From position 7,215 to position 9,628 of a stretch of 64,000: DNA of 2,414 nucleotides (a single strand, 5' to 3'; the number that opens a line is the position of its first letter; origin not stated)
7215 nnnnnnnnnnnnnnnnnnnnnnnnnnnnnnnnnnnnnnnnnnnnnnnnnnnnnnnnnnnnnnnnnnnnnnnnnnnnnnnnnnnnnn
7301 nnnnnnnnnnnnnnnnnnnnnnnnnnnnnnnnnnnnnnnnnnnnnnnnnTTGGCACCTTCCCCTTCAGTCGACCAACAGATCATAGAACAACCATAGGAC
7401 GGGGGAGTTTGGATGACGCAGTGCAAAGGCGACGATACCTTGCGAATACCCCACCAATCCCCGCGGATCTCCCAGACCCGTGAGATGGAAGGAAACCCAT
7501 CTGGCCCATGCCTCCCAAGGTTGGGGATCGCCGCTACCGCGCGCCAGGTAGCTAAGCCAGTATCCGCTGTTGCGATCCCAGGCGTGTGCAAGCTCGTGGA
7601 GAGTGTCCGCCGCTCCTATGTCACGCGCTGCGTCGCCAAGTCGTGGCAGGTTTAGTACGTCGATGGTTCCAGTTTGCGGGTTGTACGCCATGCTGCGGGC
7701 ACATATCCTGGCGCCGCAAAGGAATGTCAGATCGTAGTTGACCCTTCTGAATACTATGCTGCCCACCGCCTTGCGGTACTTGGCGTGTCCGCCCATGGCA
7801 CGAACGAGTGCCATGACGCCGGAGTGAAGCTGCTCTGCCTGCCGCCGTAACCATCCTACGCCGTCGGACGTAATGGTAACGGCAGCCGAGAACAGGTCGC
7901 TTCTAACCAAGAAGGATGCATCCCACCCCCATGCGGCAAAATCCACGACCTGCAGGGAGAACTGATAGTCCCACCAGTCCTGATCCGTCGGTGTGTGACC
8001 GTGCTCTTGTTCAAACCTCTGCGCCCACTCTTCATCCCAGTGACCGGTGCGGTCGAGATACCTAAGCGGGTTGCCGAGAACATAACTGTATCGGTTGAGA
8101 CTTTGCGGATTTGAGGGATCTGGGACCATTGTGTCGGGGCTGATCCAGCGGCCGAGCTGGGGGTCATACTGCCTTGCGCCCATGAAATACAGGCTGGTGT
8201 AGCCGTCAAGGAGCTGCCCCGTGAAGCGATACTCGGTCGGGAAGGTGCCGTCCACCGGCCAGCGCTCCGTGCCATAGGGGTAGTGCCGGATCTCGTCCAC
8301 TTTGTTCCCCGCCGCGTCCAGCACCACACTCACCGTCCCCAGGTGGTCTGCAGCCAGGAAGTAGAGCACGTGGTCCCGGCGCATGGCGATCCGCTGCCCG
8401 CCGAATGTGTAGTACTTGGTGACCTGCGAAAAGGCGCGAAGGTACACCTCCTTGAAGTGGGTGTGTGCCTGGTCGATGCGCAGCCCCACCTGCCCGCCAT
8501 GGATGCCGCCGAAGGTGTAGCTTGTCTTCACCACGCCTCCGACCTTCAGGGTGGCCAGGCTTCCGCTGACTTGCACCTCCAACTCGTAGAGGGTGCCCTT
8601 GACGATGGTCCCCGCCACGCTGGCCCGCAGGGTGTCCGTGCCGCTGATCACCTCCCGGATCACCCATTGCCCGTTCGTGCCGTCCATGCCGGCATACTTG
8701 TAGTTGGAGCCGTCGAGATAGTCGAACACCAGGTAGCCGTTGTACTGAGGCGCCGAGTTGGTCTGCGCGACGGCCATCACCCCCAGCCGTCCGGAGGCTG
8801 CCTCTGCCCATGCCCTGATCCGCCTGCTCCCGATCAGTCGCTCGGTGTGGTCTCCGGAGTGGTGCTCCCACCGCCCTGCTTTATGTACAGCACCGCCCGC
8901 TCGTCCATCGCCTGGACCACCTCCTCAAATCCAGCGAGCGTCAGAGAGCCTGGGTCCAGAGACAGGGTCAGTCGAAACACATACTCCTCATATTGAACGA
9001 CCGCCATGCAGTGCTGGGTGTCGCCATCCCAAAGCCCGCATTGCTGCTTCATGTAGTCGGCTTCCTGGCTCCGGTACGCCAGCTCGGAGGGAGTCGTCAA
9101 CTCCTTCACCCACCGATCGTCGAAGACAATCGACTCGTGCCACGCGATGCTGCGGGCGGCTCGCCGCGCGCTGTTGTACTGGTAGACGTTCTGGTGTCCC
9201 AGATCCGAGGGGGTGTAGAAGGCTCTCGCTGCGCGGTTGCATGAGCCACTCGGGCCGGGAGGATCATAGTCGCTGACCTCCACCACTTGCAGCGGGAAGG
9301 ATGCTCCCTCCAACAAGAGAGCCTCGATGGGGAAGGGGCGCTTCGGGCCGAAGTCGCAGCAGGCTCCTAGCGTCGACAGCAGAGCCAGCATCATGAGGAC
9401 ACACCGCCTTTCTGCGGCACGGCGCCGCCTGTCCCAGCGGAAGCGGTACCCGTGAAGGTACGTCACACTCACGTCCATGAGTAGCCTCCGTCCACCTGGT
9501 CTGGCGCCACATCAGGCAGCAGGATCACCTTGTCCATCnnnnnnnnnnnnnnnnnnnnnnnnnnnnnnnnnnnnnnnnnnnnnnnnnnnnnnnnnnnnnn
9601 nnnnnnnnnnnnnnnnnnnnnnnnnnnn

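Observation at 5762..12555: Island of RHS/YD-repeat polymorphic-toxin fragments with two orphan C-terminal toxin cassettes and three lipoprotein immunity candidates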

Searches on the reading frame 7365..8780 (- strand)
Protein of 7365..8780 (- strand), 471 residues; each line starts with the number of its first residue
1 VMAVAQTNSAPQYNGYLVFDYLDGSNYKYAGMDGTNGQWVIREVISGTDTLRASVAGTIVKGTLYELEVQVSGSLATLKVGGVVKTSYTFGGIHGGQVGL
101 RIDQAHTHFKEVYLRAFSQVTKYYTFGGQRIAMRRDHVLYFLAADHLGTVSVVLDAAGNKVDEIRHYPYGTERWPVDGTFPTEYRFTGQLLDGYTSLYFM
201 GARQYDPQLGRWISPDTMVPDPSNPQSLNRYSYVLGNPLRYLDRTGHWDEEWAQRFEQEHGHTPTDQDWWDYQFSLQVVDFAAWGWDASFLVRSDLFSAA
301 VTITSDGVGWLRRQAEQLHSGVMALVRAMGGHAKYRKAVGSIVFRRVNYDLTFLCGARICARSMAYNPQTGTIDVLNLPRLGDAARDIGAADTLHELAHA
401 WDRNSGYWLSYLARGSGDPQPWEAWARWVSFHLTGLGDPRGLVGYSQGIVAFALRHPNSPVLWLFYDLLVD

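Call 3: search_protein_families(library=pfam, proteins=[window:7365-8780:-], max_evalue=0.1)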
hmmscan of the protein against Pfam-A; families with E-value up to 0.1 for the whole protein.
window:7365-8780:- (471 aa): 1 family
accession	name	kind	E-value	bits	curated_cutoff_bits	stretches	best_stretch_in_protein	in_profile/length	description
PF25023.1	TEN_YD-shell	-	1.5e-07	30.4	50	1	107-234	755-886/909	Teneurin YD-shell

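Call 16: search_protein_families(library=ncbifam, proteins=[window:7365-8780:-], max_evalue=0.1)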
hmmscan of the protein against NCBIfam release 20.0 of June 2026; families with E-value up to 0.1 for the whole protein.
window:7365-8780:- (471 aa): 1 family
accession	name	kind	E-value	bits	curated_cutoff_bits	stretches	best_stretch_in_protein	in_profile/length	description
TIGR03696.1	Rhs_assc_core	domain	3.7e-20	72.2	32.5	1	167-247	2-76/76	RHS repeat-associated core domain-containing protein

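Call 42: search_solved_structures(query=window:7365-8780:-, max_evalue=1)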
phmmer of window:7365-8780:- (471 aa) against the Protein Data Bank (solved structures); distinct sequences matched with E-value up to 1: 37.
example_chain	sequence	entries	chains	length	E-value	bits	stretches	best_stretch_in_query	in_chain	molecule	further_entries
8fia_A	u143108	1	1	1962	3.1e-10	42.5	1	107-240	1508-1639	Teneurin-m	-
7bam_A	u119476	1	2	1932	5.8e-09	38.3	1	110-239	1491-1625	Teneurin-4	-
7ban_A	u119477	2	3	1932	5.8e-09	38.3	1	110-239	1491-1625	Teneurin-4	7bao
6ske_A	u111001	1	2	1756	1.3e-08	37.1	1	107-240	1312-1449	Teneurin-2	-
6ska_A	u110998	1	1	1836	1.4e-08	37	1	107-240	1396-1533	Teneurin-2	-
6fb3_A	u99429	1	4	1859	1.4e-08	37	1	107-240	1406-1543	Teneurin-2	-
6vhh_A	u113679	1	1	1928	1.9e-08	36.6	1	107-240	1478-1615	Teneurin-2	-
6cmx_A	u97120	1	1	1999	1.9e-08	36.5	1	107-240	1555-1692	Teneurin-2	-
8h8b_A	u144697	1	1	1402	2.5e-08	36.2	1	132-259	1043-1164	Putative Rhs-family protein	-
9g2h_A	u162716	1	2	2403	2.6e-08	36.1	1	107-240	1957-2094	Teneurin transmembrane protein 2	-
9g42_A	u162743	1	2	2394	2.6e-08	36.1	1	107-240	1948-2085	Teneurin transmembrane protein 2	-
9g41_A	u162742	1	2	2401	2.7e-08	36.1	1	107-240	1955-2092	Teneurin transmembrane protein 2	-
9g2f_A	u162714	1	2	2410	2.7e-08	36.1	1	107-240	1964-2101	Teneurin transmembrane protein 2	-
6suq_A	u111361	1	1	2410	2.9e-08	35.9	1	145-262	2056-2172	TcdB2,TccC3,Genome polyprotein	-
6h6e_F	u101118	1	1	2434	3.3e-08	35.8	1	145-246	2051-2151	TcdB2,TccC3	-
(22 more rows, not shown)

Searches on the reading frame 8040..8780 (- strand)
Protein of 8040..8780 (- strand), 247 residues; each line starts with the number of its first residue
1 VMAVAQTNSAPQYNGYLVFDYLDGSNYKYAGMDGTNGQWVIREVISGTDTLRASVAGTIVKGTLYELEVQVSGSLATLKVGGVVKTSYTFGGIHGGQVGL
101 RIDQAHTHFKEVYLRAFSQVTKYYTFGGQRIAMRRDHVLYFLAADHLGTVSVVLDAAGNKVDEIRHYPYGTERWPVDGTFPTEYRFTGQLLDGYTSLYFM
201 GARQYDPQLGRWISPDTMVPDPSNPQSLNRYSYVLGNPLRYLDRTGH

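Call 26: find_related_loci(query=window:8040-8780:-, collection=genome_contigs, flank=10000)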
Query seq(247 aa) (247 aa) in genome_contigs; peptide patterns used: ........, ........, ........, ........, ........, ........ (x = any residue, [..] = any of these).
60 stretches matched a pattern, but none encodes a relative of the query by tblastn (E <= 1e-3).

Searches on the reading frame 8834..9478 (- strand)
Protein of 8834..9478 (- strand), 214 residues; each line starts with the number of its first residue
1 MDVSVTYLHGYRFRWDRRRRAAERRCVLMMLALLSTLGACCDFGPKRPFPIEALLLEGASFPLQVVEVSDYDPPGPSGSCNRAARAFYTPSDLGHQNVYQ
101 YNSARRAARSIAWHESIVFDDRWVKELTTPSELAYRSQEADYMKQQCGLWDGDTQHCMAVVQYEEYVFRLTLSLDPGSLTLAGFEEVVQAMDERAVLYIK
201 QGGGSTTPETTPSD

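Call 3: search_protein_families(library=pfam, proteins=[window:8834-9478:-], max_evalue=0.1)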
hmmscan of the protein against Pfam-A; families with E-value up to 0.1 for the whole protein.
window:8834-9478:- (214 aa): 0 families

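Call 16: search_protein_families(library=ncbifam, proteins=[window:8834-9478:-], max_evalue=0.1)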
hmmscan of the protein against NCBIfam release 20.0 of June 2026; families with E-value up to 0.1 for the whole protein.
window:8834-9478:- (214 aa): 1 family
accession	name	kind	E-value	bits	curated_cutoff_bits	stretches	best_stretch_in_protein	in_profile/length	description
NF011254.0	PRK14660.1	equivalog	0.077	13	195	0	119-144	22-47/125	holo-[acyl-carrier-protein] synthase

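Call 34: find_homologous_proteins(query=window:8834-9478:-, max_evalue=0.001)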
Query window:8834-9478:- (214 aa): 4 proteins with E <= 0.001 among 1211 candidates.
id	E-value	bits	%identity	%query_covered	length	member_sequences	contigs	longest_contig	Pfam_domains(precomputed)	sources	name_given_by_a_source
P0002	6.3e-144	495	100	100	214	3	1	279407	-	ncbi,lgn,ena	-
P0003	1.5e-68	248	56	97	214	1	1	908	-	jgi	jgi:hypothetical protein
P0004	1.5e-66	242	61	86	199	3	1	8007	-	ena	-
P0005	2.1e-64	235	53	100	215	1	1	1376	-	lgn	-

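Call 35: find_encoding_contigs(protein=P0004, flank=10000, max_places=4)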
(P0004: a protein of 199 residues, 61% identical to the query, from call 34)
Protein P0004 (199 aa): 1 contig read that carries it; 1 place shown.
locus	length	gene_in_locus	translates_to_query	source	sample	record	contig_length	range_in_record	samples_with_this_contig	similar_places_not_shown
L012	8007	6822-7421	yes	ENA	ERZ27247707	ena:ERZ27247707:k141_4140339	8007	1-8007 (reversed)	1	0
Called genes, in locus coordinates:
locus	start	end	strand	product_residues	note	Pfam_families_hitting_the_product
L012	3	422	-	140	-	?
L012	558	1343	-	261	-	PF20020:DUF6431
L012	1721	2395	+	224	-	-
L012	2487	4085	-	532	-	PF00589:Phage_integrase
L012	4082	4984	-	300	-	PF02899:Phage_int_SAM_1, PF13495:Phage_int_SAM_4 (faint), PF00589:Phage_integrase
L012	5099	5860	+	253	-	-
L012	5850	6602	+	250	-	-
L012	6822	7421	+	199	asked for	-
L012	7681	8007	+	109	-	?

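Call 36: find_encoding_contigs(protein=P0002, flank=10000, max_places=4)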
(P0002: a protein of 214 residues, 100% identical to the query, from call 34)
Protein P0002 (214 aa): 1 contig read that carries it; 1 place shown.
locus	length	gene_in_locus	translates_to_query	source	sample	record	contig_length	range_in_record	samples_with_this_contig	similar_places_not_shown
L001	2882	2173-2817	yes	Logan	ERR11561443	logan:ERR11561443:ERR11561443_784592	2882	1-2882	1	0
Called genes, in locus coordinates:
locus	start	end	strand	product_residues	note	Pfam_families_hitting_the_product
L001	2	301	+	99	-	?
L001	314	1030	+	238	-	-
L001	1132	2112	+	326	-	PF25023:TEN_YD-shell (weak), PF15607:Ntox44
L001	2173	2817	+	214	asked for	-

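Call 38: find_encoding_contigs(protein=P0005, flank=5000, max_places=4)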
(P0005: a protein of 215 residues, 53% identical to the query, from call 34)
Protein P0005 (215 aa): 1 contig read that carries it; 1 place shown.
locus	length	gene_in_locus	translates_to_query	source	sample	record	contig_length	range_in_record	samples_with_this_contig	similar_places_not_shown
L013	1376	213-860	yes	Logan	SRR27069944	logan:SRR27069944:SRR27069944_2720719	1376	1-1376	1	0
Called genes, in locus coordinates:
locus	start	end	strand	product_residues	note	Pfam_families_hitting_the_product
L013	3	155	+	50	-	?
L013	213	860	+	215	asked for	-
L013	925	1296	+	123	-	-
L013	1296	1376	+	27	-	?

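Call 39: find_encoding_contigs(protein=P0003, flank=5000, max_places=4)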
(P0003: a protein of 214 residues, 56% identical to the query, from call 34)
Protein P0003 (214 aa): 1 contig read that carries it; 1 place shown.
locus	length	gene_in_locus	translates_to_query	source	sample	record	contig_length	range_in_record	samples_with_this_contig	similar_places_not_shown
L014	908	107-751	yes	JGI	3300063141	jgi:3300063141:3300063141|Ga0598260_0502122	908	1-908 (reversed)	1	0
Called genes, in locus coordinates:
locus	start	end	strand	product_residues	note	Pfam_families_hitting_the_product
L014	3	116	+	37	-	?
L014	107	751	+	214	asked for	-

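Call 54: search_protein_families(library=pfam, proteins=[L012:5099-5860:+], max_evalue=1)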
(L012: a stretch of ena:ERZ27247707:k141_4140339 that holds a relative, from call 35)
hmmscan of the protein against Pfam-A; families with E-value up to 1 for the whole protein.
L012:5099-5860:+ (253 aa): 1 family
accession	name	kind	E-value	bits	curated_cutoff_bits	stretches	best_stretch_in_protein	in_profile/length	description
PF00801.26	PKD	-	0.028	14.8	23.5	0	199-216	58-75/80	PKD domain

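Call 83: predict_structure(alignment_id=A6)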
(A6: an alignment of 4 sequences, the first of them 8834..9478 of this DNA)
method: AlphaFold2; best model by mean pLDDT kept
length: 214 residues; sequences in the alignment: 4
mean_pLDDT: 59.4   pTM: 0.57
mean pLDDT of the five models: 59.4, 55.8, 52.2, 52.0, 48.1
residues with pLDDT >= 90: 3; 70-90: 82; 50-70: 46; < 50: 83
segments of 3 or more residues with pLDDT < 50: 1-13, 35-65, 67-92, 204-214
pLDDT, mean of each block of 10 residues (from residue 1): 37 50 64 48 33 38 43 38 32 60 79 81 70 79 87 80 81 70 75 69 42 36
secondary structure, 60 per line:
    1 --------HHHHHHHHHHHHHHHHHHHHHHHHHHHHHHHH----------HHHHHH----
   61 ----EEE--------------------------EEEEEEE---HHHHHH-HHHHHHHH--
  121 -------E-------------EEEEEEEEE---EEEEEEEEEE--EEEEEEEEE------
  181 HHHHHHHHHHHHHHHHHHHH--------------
elements in order: H9-40 H51-56 E65-67 E94-100 H104-109 H111-118 E142-150 E154-163 E166-174 H181-200

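Call 95: search_protein_families(library=pfam, proteins=[L012:5850-6602:+], max_evalue=0.1)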
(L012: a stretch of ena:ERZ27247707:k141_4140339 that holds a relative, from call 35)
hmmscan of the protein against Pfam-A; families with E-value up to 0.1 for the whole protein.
L012:5850-6602:+ (250 aa): 0 families
